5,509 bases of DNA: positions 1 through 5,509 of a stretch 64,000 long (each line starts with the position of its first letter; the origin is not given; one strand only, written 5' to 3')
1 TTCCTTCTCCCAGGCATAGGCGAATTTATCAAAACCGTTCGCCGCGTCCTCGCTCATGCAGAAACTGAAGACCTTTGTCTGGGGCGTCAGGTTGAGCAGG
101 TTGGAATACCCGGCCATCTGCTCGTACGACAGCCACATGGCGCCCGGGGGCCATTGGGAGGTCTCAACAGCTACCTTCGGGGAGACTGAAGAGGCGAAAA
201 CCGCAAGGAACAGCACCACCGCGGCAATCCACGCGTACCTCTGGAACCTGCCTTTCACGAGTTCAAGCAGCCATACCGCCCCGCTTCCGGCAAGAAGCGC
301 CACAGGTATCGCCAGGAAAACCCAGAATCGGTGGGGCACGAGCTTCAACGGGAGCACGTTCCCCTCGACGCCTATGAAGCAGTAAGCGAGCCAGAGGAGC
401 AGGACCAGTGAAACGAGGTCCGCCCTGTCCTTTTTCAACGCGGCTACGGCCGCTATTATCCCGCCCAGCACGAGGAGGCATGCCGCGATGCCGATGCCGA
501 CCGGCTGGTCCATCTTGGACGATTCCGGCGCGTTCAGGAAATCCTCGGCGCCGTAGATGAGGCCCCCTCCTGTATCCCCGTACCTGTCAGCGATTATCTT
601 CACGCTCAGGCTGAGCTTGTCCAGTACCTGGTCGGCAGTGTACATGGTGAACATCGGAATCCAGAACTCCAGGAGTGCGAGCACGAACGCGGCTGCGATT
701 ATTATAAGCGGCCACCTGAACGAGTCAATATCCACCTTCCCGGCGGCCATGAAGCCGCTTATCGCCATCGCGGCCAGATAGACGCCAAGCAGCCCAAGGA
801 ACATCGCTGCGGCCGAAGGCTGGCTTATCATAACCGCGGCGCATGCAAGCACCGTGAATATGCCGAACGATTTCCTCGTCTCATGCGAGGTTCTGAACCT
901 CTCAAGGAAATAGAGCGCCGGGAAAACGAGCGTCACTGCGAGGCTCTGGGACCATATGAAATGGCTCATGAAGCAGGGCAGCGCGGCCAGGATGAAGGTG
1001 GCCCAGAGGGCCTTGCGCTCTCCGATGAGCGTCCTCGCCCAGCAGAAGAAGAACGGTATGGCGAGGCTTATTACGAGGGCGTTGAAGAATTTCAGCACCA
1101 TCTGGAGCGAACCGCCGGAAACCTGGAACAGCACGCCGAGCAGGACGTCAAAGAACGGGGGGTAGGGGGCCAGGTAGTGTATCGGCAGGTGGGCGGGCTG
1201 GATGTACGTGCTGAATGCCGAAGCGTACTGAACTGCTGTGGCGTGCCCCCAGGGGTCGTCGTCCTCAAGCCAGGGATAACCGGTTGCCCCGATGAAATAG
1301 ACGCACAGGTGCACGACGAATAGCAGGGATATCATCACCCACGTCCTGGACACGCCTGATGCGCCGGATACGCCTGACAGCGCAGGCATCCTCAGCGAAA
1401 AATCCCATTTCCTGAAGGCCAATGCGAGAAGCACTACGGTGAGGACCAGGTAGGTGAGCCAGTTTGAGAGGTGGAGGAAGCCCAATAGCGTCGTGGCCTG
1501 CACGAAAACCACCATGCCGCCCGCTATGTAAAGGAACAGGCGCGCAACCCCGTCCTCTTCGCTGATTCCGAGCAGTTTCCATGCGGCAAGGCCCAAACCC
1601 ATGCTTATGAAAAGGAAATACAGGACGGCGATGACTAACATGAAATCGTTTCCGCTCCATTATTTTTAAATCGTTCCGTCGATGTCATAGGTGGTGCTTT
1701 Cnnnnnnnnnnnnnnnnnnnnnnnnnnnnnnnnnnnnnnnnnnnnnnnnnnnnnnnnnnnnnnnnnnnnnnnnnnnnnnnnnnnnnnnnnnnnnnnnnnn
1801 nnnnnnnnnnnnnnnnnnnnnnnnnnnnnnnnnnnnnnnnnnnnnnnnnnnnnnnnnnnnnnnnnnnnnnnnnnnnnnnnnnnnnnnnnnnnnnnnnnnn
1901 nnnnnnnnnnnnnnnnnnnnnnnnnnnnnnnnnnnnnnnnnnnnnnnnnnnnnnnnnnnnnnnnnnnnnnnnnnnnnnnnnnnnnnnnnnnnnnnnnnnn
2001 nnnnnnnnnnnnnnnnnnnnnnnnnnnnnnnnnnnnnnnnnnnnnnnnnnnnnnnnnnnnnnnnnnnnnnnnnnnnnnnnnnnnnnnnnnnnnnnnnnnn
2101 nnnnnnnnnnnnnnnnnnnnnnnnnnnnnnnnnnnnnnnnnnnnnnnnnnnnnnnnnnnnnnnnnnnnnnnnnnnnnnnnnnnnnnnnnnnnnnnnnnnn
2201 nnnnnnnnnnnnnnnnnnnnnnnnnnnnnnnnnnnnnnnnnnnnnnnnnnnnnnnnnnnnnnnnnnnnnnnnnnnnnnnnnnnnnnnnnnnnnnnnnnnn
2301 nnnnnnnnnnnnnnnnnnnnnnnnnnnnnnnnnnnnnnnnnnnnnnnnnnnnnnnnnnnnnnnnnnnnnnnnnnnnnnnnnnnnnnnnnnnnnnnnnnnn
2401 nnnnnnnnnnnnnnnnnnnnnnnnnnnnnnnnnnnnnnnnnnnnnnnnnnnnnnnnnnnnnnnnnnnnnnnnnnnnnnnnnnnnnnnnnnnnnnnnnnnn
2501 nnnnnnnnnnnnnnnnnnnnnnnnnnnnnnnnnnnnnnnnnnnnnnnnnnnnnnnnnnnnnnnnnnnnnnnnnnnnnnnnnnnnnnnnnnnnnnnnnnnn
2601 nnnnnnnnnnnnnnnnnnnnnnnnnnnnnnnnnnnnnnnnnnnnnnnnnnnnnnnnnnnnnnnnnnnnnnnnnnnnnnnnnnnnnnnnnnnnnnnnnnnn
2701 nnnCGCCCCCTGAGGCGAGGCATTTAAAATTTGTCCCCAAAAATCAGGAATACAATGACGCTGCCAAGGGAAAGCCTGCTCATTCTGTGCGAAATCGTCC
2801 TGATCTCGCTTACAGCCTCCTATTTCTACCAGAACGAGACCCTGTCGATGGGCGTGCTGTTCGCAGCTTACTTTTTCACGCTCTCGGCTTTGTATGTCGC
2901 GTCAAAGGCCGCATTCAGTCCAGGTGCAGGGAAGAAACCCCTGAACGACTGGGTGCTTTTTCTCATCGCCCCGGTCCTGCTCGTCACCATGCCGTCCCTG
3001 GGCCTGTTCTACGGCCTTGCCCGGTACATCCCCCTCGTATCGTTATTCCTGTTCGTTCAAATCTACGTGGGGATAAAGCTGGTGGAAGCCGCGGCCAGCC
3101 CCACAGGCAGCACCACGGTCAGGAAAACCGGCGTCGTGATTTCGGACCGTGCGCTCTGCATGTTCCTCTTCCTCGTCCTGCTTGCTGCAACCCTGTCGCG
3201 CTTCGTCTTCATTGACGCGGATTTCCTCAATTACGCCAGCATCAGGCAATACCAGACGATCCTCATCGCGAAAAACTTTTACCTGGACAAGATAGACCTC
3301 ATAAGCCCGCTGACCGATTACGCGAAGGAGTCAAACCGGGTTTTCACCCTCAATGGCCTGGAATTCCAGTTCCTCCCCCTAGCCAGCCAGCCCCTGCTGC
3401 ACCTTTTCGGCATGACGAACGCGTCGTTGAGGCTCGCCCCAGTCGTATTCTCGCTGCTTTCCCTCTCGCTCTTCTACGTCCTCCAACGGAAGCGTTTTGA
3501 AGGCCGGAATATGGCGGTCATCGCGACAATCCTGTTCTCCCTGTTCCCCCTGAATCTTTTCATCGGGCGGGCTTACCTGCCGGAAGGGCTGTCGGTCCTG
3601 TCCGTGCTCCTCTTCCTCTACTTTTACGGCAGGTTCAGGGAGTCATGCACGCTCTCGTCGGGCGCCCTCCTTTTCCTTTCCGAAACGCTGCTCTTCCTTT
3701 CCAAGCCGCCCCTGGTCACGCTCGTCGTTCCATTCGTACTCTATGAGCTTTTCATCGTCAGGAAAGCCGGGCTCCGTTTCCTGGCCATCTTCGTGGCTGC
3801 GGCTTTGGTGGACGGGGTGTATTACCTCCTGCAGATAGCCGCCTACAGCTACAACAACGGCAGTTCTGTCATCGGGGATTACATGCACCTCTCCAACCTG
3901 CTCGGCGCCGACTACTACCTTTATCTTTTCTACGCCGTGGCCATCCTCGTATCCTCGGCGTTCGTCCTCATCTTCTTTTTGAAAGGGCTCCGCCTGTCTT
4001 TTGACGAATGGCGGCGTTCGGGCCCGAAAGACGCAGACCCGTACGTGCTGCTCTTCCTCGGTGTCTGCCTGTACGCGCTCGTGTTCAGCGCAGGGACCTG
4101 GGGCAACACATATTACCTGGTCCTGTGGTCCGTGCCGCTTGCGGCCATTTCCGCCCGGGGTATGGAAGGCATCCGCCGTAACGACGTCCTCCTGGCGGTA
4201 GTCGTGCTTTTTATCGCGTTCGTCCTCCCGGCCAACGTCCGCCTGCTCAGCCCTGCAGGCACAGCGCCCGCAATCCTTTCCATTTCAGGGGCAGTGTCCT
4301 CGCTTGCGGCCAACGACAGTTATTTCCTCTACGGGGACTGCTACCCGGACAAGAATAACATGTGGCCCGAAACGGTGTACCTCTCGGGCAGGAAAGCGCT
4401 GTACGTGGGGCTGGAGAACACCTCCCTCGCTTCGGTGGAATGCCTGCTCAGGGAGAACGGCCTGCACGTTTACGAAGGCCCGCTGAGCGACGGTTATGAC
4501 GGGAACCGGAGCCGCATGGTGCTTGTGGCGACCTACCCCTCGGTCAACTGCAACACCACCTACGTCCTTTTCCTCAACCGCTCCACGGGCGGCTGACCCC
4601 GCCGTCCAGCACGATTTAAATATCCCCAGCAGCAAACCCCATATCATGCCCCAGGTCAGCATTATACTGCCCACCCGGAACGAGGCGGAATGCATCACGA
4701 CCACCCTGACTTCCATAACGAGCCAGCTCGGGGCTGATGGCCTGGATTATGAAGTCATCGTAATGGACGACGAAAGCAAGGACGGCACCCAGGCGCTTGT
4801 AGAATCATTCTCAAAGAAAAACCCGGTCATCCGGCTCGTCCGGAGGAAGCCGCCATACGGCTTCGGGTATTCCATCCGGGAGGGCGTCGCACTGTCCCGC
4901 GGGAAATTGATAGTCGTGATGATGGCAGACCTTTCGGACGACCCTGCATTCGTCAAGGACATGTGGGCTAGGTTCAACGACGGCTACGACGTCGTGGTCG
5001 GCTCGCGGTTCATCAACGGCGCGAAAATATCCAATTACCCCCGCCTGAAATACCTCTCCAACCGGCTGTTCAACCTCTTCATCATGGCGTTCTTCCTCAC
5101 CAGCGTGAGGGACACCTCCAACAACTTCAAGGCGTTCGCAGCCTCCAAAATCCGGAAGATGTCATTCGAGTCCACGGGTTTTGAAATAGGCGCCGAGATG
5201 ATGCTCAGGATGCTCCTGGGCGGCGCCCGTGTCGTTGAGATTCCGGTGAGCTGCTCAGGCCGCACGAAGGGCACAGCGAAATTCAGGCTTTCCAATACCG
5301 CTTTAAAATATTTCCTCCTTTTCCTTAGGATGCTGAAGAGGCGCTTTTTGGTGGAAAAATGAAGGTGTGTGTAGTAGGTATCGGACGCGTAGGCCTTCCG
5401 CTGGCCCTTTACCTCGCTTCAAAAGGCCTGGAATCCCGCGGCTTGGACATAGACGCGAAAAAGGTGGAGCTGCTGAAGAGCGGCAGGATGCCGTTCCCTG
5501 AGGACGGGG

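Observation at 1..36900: About 36-kb archaeal cell-surface glycan island combining Dol-P-type membrane glycosylation machinery with at least four nucleotide-sugar pathways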

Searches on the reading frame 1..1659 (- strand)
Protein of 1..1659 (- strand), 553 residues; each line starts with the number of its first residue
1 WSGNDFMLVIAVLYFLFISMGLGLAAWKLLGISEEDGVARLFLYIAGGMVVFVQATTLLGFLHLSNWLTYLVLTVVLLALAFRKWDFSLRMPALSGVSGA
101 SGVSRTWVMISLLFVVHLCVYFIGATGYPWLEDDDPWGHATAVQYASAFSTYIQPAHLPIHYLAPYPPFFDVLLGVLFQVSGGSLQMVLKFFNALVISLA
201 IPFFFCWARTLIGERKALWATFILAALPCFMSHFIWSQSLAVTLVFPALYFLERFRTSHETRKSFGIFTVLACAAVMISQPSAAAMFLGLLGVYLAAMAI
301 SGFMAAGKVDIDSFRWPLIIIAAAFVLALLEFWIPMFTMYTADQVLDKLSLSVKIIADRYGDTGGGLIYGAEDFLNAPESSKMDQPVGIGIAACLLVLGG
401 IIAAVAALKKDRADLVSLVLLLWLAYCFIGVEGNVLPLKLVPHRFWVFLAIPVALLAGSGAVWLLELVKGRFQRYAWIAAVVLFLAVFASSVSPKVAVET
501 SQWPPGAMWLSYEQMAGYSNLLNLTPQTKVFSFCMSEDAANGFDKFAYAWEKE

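Call 5: search_protein_families(library=pfam, proteins=[window:1-1659:-], max_evalue=0.001)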
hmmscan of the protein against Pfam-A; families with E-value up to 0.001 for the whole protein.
window:1-1659:- (553 aa): 0 families

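Call 38: search_protein_families(library=ncbifam, proteins=[window:1-1659:-], max_evalue=0.01)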
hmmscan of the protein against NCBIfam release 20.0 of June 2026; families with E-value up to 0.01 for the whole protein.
window:1-1659:- (553 aa): 0 families

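Call 69: search_solved_structures(query=window:1-1659:-, max_evalue=1)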
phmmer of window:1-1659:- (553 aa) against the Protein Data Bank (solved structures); distinct sequences matched with E-value up to 1: 0.

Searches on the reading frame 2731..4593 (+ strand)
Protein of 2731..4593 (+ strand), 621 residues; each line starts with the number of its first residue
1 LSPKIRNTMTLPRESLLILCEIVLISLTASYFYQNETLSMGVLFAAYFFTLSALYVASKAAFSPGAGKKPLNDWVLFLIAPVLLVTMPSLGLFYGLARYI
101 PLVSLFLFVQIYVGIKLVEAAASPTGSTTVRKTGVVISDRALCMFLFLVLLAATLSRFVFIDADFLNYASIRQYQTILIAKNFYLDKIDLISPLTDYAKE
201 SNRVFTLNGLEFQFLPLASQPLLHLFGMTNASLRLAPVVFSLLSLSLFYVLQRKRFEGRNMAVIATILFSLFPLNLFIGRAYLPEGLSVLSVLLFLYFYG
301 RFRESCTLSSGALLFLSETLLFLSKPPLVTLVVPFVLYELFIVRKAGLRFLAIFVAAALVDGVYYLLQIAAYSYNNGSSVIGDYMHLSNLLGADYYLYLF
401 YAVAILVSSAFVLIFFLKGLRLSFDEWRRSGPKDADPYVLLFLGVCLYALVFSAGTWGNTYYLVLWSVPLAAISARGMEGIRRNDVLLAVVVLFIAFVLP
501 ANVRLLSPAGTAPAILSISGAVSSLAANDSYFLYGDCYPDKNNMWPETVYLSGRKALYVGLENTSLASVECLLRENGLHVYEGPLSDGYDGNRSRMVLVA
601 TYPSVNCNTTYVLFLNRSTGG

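Call 5: search_protein_families(library=pfam, proteins=[window:2731-4593:+], max_evalue=0.001)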
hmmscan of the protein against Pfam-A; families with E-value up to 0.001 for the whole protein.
window:2731-4593:+ (621 aa): 1 family
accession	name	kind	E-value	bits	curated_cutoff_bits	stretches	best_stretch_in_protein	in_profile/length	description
PF13231.12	PMT_2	-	7.3e-09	36.5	26.1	1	223-355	14-149/160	Dolichyl-phosphate-mannose-protein mannosyltransferase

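Call 38: search_protein_families(library=ncbifam, proteins=[window:2731-4593:+], max_evalue=0.01)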
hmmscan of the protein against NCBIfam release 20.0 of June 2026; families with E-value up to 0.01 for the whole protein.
window:2731-4593:+ (621 aa): 0 families

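Call 70: search_solved_structures(query=window:2731-4593:+, max_evalue=1)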
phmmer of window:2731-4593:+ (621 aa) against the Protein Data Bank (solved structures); distinct sequences matched with E-value up to 1: 0.

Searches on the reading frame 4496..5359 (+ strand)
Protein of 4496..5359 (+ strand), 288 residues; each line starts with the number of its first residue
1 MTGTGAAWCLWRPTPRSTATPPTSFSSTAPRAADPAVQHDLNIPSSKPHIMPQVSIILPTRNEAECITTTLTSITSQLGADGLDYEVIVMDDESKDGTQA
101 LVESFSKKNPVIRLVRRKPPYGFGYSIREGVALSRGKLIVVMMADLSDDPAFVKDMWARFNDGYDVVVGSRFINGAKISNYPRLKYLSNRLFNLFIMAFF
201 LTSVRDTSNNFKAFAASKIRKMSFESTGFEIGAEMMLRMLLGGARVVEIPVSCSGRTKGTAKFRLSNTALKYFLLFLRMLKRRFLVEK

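Call 5: search_protein_families(library=pfam, proteins=[window:4496-5359:+], max_evalue=0.001)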
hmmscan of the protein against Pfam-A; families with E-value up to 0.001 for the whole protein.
window:4496-5359:+ (288 aa): 2 families
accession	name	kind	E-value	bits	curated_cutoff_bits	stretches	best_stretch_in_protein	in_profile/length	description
PF00535.33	Glycos_transf_2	-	3.1e-29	102.5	23.3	1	55-215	1-160/168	Glycosyl transferase family 2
PF13641.12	Glyco_tranf_2_3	-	2.1e-05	25.1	27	1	52-223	1-149/230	Glycosyltransferase like family 2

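Call 38: search_protein_families(library=ncbifam, proteins=[window:4496-5359:+], max_evalue=0.01)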
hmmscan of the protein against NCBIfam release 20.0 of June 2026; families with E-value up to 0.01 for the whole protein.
window:4496-5359:+ (288 aa): 21 families
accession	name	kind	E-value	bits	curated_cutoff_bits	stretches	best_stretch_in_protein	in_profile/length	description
TIGR04182.1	glyco_TIGR04182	equivalog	3.9e-23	82.3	325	1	53-261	1-198/293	S-layer glycoprotein N-glycosyltransferase AglJ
NF047588.1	GlcsyltransPgfSStrep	equivalog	2e-18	66.7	500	1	53-220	2-165/308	glycosyltransferase PgfS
NF041391.1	DPhHxTase_Halo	equivalog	1.3e-17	63.6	375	1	60-259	3-189/213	dolichyl-phosphate hexose transferase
NF007986.1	PRK10714.1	equivalog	2.9e-13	49.5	529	1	51-266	5-213/316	undecaprenyl-phosphate 4-deoxy-4-formamido-L-arabinose transferase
NF041875.1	EPS_EpsD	equivalog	8.4e-13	48.4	370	1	54-193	1-137/325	exopolysaccharide biosynthesis glycosyltransferase EpsD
NF045692.1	OglycostaseCruG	equivalog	1.1e-11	44.3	600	1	40-172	29-166/386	2'-O-glycosyltransferase CruG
NF010496.0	PRK13915.1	equivalog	4.8e-11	42.3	262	1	52-157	31-139/307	glucosyl-3-phosphoglycerate synthase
TIGR03937.1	PgaC_IcaA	equivalog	9.6e-11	41.3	422.3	1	48-158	41-148/407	poly-beta-1,6-N-acetyl-D-glucosamine synthase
TIGR03469.1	HpnB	hypoth_equivalog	1.7e-10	40.5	379.25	1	42-108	34-98/386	hopene-associated glycosyltransferase HpnB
NF058614.1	PPMAGASynPpgS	equivalog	3.4e-09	36.5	370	1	54-252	2-195/226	polyprenyl-phospho-N-acetylgalactosaminyl synthase PpgS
NF038302.1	EPS_HpsE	equivalog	3.5e-09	36.1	300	1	54-154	3-105/307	hormogonium polysaccharide biosynthesis glycosyltransferase HpsE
TIGR03965.1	mycofact_glyco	equivalog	7.1e-09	35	280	1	44-173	67-192/467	mycofactocin biosynthesis glycosyltransferase MftF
TIGR04283.1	glyco_like_mftF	equivalog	7.2e-09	35.6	182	1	54-159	1-96/221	TIGR04283 family arsenosugar biosynthesis glycosyltransferase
NF050050.1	ProtGlycPglI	equivalog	8.3e-09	35.2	500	1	51-174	1-122/306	GalNAc(5)-diNAcBac-PP-undecaprenol beta-1,3-glucosyltransferase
NF047683.1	TeichurnBiosyTuaG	equivalog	3.1e-07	30.3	400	1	51-144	5-95/252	teichuronic acid biosynthesis protein TuaG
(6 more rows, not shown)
